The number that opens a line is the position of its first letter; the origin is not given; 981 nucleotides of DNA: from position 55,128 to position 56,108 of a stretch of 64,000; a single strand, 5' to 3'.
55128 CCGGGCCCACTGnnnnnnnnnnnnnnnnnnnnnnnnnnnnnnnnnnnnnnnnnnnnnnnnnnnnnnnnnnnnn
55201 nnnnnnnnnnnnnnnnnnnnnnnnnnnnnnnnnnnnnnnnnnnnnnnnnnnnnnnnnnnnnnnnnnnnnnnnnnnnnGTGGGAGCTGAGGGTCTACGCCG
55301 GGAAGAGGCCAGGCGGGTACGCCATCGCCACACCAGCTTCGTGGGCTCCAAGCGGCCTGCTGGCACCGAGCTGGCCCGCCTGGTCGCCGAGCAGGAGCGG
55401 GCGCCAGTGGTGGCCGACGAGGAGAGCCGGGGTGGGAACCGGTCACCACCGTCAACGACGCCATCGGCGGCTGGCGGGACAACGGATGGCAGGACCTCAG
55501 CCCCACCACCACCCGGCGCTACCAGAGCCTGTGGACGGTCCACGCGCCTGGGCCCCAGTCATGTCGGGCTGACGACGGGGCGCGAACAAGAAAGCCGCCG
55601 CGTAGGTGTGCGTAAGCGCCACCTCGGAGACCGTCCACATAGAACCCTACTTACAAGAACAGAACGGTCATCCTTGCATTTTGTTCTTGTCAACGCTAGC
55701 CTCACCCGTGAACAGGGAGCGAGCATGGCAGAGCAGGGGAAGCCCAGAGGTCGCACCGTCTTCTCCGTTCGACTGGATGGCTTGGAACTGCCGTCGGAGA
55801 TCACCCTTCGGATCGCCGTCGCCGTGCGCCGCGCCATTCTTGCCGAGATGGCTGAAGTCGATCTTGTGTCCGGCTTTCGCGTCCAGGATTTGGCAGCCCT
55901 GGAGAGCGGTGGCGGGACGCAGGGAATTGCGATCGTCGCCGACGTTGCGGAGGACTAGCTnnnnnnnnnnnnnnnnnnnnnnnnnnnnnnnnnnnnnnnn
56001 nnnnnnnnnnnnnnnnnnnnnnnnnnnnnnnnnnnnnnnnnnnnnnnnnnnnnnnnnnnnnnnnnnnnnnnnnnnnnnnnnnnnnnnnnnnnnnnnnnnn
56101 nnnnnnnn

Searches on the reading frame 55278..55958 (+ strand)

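Call 63: search_protein_families(library=pfam, proteins=[window:55278-55958:+], max_evalue=0.01)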
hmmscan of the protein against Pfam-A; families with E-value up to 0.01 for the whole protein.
window:55278-55958:+ (226 aa): 1 family
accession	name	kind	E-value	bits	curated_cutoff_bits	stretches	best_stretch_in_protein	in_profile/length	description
PF00346.24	Complex1_49kDa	-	0.0067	16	24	1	116-198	171-253/271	Respiratory-chain NADH dehydrogenase, 49 Kd subunit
